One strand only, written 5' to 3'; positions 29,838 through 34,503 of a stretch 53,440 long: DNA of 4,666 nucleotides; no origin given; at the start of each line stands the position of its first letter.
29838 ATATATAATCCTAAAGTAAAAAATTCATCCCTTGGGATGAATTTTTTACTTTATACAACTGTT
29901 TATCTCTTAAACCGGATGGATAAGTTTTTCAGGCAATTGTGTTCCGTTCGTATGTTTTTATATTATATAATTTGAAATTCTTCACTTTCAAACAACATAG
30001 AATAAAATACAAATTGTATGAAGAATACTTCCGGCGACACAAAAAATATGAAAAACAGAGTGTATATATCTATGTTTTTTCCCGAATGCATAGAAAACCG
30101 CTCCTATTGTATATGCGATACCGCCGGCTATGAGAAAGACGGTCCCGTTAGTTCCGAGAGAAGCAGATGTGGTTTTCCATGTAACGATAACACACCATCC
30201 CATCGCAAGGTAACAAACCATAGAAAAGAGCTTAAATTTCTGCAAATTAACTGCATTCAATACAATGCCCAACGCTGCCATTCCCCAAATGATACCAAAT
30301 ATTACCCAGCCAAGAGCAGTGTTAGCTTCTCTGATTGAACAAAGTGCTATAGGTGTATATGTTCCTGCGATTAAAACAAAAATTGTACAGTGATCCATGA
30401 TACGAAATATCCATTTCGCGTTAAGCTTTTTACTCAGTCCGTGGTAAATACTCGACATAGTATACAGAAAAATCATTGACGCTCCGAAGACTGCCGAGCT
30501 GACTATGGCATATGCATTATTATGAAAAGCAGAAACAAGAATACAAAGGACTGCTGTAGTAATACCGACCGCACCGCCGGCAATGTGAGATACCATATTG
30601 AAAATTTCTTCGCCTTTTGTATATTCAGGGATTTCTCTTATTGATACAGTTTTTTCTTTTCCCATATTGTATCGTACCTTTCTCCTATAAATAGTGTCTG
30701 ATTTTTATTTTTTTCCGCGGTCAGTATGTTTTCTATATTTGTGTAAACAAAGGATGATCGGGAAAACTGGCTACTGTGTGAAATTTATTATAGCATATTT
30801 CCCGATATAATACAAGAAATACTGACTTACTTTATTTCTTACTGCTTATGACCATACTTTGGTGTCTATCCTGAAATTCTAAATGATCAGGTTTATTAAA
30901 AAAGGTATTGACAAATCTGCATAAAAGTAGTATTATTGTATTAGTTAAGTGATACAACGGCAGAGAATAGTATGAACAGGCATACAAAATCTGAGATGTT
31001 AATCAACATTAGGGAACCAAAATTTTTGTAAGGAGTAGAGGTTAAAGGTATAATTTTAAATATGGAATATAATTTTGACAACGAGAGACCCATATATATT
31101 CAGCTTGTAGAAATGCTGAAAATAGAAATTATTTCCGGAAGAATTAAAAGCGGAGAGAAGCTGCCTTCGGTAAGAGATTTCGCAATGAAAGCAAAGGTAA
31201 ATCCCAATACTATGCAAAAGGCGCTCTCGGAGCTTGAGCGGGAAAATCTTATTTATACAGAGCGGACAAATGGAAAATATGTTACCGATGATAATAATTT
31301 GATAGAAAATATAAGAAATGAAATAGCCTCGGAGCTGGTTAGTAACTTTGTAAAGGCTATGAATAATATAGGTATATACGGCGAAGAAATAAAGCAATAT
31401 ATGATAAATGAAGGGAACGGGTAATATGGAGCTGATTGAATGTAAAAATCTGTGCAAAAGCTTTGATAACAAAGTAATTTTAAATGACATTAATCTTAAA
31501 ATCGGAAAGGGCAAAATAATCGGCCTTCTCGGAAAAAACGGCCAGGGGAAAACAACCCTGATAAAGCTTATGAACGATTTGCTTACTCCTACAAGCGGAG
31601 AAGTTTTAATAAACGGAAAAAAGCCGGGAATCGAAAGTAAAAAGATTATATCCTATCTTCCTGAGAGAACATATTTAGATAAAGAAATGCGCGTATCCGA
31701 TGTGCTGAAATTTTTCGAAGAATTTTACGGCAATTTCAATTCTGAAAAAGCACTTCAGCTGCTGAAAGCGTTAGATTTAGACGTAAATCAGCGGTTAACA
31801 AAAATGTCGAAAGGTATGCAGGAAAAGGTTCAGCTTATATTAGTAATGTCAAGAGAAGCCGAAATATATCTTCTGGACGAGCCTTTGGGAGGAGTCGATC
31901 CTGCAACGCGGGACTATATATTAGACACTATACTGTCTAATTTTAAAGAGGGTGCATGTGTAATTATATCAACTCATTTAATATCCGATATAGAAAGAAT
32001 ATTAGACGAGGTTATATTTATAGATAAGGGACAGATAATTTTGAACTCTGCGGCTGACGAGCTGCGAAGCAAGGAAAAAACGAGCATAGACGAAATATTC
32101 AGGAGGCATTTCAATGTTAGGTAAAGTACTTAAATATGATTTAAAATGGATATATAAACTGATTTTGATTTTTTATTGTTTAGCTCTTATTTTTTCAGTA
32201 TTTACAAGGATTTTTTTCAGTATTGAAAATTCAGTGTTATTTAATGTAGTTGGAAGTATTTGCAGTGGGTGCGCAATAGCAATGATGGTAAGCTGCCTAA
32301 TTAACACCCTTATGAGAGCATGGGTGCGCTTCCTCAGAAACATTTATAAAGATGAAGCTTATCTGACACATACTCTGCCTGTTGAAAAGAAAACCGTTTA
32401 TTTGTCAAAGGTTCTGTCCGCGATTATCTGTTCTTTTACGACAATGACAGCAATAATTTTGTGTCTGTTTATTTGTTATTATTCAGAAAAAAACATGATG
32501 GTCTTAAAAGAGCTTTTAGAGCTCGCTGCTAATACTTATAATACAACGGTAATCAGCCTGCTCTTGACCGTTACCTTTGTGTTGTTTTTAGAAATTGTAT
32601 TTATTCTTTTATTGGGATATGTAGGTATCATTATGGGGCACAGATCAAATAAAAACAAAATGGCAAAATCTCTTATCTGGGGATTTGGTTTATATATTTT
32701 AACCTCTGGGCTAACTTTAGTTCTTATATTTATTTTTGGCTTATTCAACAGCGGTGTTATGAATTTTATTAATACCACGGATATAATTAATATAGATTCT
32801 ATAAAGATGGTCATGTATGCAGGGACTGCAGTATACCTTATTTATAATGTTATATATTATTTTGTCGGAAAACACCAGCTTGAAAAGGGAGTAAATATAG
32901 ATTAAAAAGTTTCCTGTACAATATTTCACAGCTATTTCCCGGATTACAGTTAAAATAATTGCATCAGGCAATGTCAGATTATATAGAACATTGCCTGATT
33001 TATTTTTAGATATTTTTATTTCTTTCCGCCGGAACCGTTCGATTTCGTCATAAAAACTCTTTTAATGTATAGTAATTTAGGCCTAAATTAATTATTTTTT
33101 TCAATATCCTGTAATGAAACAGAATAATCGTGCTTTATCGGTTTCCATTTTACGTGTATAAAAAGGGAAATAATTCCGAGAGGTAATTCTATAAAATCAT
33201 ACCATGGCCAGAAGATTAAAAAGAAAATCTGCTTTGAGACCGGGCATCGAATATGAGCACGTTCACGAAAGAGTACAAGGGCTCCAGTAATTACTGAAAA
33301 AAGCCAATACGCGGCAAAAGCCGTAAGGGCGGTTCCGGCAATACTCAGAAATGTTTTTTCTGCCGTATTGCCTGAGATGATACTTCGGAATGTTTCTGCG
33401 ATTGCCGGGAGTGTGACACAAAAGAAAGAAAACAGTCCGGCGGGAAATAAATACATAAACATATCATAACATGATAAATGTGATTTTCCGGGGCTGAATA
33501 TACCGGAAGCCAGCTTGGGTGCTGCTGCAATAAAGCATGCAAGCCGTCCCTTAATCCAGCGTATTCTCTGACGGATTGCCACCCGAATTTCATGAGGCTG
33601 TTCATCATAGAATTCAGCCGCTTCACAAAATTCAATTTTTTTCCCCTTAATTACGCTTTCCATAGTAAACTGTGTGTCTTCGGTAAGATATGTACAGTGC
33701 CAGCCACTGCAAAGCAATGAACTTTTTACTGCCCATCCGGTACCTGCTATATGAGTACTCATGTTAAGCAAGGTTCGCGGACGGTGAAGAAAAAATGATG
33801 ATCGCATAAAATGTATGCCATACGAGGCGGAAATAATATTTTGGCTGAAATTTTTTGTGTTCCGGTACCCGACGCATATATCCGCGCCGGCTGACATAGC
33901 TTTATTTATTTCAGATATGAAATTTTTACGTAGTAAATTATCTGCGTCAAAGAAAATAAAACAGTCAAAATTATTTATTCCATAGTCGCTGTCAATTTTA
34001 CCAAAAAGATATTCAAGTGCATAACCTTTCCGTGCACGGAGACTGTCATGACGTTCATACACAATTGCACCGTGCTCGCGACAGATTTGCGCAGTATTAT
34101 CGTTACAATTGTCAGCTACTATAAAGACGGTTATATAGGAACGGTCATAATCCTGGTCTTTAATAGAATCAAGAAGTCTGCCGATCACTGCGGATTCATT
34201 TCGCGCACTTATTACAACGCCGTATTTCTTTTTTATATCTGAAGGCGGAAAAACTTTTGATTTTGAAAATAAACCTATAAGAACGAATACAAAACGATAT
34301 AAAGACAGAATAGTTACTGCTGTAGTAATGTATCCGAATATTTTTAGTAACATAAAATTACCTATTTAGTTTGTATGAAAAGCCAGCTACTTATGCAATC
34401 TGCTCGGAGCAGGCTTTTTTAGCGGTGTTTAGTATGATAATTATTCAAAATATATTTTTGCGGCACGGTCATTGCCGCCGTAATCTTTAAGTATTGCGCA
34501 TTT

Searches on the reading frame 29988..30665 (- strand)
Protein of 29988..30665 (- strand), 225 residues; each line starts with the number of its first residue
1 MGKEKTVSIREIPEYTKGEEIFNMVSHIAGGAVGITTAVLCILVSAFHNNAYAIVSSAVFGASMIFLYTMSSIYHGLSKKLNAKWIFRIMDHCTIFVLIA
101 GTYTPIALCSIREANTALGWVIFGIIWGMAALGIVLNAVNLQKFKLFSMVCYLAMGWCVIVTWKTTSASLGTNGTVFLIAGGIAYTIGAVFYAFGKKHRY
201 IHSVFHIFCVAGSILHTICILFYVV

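Call 40: search_protein_families(library=pfam, proteins=[window:29988-30665:-], max_evalue=0.00001)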
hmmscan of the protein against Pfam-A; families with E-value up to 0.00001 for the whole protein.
window:29988-30665:- (225 aa): 1 family
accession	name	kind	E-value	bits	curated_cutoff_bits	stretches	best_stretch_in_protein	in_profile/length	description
PF03006.26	HlyIII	-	3e-38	132.2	26.2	1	18-216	4-223/224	Haemolysin-III related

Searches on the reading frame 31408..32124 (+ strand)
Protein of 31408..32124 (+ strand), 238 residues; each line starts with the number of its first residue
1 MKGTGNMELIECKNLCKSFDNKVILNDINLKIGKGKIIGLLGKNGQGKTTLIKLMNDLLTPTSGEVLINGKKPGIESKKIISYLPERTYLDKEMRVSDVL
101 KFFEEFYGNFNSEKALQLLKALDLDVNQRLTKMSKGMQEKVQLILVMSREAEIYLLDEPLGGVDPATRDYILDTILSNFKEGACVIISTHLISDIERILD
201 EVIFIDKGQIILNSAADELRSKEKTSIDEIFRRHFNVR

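Call 40: search_protein_families(library=pfam, proteins=[window:31408-32124:+], max_evalue=0.00001)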
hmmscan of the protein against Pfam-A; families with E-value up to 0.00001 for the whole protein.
window:31408-32124:+ (238 aa): 2 families
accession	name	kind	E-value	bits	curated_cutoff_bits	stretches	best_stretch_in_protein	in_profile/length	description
PF00005.33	ABC_tran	-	6.4e-26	92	25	1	25-160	1-136/137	ABC transporter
PF13304.12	AAA_21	-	5.3e-10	40.3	27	0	125-190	230-298/304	AAA domain, putative AbiEii toxin, Type IV TA system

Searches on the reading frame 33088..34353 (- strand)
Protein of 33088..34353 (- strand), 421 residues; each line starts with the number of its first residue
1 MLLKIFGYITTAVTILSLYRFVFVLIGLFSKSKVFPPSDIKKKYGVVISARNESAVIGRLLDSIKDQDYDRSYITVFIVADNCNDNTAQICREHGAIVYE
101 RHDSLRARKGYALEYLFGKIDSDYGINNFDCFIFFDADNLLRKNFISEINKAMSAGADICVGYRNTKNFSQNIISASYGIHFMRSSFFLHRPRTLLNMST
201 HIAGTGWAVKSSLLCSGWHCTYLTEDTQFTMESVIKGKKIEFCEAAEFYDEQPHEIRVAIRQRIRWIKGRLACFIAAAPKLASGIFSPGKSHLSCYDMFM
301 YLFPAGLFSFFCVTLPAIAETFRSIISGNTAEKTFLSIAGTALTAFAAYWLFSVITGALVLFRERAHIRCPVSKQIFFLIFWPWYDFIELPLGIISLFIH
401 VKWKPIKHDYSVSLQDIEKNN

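Call 40: search_protein_families(library=pfam, proteins=[window:33088-34353:-], max_evalue=0.00001)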
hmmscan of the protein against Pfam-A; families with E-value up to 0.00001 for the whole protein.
window:33088-34353:- (421 aa): 3 families
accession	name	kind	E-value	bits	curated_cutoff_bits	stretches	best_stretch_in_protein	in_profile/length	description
PF13632.12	Glyco_trans_2_3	-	1.2e-17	64.9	27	1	133-315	3-188/198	Glycosyl transferase family group 2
PF13641.12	Glyco_tranf_2_3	-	1.4e-16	61.6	27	1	44-269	3-230/230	Glycosyltransferase like family 2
PF00535.33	Glycos_transf_2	-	2.1e-14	54.2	23.3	1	46-209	2-159/168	Glycosyl transferase family 2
